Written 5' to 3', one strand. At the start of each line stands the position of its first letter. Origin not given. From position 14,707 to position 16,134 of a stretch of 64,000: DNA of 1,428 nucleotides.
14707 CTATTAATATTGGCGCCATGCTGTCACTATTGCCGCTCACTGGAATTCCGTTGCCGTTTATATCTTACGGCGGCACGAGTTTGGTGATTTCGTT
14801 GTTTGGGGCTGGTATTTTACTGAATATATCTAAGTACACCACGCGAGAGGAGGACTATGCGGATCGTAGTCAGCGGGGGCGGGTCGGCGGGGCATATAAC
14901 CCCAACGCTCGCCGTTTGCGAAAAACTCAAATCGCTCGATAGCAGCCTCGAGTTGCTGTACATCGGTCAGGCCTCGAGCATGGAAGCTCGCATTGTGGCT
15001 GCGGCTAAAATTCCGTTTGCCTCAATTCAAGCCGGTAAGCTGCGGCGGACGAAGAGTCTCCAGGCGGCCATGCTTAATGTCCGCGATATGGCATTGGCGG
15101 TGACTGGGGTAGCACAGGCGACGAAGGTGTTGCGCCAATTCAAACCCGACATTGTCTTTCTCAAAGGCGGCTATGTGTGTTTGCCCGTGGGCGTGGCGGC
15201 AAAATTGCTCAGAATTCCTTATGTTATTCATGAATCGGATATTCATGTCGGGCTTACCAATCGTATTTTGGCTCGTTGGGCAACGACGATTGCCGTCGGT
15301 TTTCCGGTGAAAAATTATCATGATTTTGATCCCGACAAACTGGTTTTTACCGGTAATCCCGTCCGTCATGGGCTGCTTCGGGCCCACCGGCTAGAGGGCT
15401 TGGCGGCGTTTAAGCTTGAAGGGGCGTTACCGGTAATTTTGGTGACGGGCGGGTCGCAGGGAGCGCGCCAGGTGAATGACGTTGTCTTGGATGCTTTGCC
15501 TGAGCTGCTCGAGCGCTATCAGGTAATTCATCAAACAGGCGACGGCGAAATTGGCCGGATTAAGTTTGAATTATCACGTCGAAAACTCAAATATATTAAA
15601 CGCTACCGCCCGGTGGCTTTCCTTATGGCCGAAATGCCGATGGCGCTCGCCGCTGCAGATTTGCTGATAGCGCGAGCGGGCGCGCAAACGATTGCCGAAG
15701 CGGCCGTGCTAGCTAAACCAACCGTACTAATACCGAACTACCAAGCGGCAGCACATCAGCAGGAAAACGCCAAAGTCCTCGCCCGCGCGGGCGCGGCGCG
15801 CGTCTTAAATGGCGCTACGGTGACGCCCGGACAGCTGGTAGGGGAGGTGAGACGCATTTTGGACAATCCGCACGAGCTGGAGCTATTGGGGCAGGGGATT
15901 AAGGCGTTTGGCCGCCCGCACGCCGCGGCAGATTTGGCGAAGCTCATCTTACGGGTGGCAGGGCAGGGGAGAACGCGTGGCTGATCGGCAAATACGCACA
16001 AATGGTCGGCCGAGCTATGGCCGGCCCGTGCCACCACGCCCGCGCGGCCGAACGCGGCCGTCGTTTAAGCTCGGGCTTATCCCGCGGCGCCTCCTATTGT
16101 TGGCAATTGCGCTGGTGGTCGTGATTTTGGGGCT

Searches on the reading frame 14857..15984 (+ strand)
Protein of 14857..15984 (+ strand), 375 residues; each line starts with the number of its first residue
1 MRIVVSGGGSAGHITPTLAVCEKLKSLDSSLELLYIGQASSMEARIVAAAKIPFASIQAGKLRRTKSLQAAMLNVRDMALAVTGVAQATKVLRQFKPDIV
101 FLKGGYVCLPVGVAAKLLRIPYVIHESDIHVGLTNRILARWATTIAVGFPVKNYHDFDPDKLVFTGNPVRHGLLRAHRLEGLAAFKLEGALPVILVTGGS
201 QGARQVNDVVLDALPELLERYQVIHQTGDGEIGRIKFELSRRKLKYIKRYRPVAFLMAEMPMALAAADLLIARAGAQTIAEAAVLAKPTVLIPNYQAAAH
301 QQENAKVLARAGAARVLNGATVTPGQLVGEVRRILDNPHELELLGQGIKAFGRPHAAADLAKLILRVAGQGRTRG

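Call 40: find_encoding_contigs(protein=window:14980-15984:+, flank=1000, max_places=4)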
Protein window:14980-15984:+ (334 aa): no gene with exactly this product is on record in the collection.

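Call 56: list_cluster_members(proteins=[L002:2649-3824:+, window:14857-15984:+, L049:15266-16270:-, window:43066-43569:+, window:36445-38085:-])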
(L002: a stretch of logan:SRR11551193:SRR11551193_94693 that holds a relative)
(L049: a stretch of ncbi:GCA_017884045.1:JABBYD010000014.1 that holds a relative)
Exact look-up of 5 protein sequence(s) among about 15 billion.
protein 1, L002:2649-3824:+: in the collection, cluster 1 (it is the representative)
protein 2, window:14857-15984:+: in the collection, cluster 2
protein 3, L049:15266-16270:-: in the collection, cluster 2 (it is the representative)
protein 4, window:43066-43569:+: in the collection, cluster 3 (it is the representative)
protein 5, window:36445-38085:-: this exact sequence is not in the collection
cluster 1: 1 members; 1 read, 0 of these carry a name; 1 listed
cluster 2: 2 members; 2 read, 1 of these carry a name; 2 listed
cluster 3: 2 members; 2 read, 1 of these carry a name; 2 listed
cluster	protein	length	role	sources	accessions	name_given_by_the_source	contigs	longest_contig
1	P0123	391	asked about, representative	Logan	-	-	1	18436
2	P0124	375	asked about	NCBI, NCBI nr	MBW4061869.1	undecaprenyldiphospho-muramoylpentapeptide beta-N-acetylglucosaminyltransferase ...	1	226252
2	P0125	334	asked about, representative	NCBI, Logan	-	-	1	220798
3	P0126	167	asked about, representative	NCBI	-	-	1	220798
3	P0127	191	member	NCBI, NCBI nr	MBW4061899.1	PAS domain S-box protein [Candidatus Saccharibacteria bacterium]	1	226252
